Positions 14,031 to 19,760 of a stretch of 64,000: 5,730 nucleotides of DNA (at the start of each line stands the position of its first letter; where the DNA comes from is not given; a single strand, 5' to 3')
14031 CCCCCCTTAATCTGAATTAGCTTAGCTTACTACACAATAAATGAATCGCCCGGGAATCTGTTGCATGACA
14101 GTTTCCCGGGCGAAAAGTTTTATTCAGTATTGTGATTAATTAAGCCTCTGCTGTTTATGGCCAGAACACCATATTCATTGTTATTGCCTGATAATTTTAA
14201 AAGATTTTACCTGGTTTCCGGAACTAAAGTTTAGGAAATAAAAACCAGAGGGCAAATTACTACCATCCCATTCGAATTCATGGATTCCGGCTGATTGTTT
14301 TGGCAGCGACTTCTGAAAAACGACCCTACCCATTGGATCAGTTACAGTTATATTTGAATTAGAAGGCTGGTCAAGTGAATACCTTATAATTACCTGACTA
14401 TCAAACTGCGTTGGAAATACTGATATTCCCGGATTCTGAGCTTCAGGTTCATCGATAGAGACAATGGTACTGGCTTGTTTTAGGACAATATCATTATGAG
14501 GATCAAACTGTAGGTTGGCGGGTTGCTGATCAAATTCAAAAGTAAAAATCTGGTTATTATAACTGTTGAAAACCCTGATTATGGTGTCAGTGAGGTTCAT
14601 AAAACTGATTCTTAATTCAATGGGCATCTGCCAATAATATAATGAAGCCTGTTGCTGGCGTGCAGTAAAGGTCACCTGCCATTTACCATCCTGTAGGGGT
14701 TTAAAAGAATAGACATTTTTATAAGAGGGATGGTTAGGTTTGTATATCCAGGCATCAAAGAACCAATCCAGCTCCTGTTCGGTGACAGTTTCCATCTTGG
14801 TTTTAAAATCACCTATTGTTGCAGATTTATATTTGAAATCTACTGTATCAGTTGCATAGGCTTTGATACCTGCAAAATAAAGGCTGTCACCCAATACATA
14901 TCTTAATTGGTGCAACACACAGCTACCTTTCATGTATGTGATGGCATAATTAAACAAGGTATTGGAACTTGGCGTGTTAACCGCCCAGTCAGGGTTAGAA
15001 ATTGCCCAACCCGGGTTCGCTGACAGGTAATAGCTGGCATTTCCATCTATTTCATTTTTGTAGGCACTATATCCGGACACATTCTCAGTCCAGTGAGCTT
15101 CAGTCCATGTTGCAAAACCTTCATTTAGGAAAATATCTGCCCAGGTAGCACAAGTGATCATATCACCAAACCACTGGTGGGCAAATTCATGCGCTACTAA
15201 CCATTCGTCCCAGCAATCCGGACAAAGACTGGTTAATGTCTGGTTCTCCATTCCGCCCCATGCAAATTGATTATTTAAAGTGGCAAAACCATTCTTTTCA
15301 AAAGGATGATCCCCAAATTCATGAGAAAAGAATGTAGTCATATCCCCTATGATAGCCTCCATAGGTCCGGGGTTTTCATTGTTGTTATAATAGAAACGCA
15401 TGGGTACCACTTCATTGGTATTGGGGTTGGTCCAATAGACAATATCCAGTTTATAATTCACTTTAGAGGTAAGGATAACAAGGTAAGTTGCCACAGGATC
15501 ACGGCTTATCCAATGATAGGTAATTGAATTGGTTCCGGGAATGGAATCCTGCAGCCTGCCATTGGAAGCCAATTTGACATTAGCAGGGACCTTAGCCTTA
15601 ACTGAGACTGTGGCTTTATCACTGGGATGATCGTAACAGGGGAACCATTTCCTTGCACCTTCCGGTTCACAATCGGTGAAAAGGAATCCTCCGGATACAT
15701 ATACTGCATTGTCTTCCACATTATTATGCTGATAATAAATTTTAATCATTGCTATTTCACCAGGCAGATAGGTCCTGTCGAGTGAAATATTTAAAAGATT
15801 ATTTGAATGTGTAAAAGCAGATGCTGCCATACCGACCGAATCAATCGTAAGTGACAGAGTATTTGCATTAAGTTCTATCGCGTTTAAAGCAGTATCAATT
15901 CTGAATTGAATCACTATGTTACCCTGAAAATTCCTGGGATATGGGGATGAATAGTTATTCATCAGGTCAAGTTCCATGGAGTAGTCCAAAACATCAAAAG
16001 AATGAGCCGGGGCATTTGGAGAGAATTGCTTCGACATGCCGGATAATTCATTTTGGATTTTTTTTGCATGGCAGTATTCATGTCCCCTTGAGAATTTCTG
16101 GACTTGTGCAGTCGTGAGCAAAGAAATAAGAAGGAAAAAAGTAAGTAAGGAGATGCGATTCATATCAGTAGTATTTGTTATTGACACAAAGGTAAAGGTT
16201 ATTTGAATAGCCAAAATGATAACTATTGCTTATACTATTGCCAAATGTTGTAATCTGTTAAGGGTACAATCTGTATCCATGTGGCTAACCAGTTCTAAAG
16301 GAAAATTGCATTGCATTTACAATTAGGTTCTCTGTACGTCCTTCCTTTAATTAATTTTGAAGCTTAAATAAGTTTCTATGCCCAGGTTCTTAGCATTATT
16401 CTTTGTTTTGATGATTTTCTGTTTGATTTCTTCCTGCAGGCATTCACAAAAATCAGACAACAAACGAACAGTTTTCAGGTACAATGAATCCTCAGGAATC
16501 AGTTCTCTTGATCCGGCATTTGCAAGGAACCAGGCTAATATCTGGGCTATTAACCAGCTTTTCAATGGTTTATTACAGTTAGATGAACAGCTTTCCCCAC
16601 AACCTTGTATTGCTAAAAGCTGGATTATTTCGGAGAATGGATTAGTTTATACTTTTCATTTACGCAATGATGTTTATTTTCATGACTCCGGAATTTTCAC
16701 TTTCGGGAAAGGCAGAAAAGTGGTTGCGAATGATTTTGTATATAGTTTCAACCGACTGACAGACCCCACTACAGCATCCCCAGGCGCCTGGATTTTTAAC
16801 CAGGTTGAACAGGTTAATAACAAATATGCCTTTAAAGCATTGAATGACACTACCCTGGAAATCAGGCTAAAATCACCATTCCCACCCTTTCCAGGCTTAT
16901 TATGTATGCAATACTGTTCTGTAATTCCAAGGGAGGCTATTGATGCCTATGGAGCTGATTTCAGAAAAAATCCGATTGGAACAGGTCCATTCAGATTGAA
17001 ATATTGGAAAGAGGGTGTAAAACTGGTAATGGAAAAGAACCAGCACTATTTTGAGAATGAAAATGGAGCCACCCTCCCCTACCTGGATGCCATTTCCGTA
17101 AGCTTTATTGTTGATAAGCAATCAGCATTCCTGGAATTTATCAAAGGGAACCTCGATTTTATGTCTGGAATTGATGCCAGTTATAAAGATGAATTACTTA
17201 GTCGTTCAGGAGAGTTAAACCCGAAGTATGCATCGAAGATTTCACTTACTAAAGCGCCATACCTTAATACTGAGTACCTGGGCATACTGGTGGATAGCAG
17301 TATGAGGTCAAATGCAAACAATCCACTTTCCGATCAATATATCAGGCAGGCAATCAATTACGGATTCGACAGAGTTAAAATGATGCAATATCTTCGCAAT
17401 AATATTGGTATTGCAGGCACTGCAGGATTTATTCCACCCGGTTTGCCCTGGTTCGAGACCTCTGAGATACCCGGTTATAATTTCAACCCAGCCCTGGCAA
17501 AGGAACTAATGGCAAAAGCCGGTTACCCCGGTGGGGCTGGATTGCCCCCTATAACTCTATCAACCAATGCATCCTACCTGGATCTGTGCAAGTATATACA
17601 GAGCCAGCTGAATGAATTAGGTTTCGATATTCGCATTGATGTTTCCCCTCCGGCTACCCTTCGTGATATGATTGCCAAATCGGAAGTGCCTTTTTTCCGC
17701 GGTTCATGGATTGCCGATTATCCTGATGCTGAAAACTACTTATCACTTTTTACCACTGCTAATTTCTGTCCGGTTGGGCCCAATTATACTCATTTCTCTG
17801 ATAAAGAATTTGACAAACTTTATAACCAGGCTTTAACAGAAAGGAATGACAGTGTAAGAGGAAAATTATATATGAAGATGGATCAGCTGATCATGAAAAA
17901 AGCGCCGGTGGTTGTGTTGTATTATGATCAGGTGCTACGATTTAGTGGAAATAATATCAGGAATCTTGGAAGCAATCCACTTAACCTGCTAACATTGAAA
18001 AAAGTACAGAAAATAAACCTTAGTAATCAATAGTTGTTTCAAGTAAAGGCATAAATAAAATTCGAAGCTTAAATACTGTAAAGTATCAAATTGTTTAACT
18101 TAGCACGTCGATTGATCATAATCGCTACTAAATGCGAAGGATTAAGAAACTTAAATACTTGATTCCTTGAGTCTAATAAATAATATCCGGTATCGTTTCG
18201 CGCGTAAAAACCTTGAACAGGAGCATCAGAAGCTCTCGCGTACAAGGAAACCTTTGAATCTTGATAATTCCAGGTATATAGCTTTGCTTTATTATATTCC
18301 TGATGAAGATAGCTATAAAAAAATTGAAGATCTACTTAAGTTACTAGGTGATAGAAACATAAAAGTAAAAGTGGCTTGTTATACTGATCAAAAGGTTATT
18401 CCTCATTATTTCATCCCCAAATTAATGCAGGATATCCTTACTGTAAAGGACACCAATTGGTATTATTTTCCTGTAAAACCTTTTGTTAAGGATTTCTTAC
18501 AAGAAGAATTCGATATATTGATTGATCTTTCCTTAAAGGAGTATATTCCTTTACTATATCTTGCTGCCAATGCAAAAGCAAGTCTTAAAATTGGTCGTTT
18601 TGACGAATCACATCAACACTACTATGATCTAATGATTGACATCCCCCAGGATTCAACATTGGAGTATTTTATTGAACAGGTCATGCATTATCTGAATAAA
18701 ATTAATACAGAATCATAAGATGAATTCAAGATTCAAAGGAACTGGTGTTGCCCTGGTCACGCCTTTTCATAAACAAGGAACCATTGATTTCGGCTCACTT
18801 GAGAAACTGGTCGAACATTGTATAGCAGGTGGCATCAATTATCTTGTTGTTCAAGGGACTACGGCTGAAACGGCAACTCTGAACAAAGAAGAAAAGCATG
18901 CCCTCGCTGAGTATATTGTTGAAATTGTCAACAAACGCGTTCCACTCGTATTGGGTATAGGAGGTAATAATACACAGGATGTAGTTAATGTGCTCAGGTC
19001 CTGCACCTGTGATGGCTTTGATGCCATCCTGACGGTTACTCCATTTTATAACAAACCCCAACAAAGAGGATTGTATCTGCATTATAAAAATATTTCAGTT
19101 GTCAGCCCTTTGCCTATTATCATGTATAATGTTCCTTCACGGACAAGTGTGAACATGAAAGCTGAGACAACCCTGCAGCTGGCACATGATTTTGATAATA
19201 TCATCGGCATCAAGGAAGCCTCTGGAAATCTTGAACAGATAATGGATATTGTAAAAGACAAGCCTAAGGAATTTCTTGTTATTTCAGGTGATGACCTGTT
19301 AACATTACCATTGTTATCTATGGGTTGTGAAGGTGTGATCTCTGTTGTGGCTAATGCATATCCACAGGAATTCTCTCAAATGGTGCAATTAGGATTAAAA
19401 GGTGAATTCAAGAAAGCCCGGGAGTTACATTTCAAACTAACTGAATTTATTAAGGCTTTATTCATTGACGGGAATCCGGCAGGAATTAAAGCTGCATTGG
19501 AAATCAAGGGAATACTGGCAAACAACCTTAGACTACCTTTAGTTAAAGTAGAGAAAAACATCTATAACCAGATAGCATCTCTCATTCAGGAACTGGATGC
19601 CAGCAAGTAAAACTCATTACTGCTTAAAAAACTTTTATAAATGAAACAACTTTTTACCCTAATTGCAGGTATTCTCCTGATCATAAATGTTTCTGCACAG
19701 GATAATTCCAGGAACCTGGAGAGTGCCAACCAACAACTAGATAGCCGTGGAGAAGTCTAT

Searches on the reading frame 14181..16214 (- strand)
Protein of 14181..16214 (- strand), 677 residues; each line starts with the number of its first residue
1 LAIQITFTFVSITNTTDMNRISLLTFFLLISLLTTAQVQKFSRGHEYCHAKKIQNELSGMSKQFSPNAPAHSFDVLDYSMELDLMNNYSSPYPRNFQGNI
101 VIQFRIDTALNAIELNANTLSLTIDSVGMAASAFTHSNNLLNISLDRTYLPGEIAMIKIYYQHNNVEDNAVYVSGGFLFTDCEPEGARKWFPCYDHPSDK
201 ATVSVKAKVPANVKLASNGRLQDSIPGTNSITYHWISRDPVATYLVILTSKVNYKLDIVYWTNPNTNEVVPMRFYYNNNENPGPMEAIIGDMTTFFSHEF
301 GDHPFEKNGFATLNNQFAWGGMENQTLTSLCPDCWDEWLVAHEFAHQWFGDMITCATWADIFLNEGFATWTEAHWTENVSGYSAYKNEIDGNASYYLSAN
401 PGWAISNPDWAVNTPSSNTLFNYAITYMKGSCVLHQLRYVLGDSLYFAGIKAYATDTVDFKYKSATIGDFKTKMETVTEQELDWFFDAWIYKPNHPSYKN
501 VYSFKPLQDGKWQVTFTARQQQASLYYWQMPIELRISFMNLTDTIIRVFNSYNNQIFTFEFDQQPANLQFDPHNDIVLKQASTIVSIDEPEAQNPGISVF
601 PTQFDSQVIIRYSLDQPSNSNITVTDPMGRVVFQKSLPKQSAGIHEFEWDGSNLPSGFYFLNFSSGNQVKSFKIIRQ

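Call 41: search_dna_similar(query=window:14181-16214:-, collection=plasmids, mode=protein, max_rows=5)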
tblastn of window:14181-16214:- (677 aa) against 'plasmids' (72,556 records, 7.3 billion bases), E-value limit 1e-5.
Records with a match: 266; places in all: 280; records where one place covers at least 80% of the query: 0.
Best place of each record, by identity: <60% 266.
By first word of the organism name: Ralstonia 134; Ligilactobacillus 33; Streptomyces 25; Paraburkholderia 8; Pseudoalteromonas 5; Acinetobacter 5; Sphingomonas 4; Azospirillum 4; Sinorhizobium 4; Hymenobacter 3; and 32 more.
By predicted mobility (MOB-suite, as given by PLSDB): mobilizable 141; non-mobilizable 121; conjugative 4.
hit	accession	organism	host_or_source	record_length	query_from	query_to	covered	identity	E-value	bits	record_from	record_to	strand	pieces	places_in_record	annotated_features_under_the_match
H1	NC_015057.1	Granulicella tundricola MP5ACTX9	-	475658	68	587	77%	26.3%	3e-37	157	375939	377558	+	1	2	M1 family metallopeptidase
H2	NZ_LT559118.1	Nonomuraea gerenzanensis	-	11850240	72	506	64%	30.1%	2e-43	176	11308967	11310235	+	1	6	none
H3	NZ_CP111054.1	Chondrinema litorale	Seaweed,red alga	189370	64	578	76%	25.4%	4e-37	157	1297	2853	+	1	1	M1 family aminopeptidase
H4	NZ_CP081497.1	Streptomyces sp. BHT-5-2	whole organism,plant soil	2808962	76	494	62%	29.5%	2e-33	145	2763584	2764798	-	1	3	none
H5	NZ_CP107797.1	Streptomyces sp. NBC_00557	-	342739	58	497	65%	27.9%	5e-39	162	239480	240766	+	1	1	M1 family metallopeptidase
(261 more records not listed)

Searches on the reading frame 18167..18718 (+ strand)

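Call 49: search_protein_families(library=pfam, max_evalue=0.001, proteins=[window:18167-18718:+])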
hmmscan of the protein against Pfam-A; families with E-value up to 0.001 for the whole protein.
window:18167-18718:+ (183 aa): 1 family
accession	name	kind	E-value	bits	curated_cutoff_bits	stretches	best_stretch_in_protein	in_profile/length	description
PF21857.2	DUF6913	-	9.6e-32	110.6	27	1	9-179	2-166/166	Family of unknown function (DUF6913)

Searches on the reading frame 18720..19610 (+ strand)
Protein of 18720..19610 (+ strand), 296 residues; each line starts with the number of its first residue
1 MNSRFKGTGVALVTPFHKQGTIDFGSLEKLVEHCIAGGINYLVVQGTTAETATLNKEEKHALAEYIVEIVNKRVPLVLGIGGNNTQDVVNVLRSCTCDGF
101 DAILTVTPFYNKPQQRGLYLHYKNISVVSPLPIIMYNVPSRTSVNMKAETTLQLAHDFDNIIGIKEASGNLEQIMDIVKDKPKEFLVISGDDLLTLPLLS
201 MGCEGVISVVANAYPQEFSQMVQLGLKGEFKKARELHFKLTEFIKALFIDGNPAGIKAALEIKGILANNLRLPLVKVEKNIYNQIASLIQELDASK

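Call 49: search_protein_families(library=pfam, max_evalue=0.001, proteins=[window:18720-19610:+])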
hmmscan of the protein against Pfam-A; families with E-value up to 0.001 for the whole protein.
window:18720-19610:+ (296 aa): 1 family
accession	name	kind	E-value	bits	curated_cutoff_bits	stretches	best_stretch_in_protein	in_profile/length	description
PF00701.28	DHDPS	-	1.3e-85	287.1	22.1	1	5-291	2-288/289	Dihydrodipicolinate synthetase family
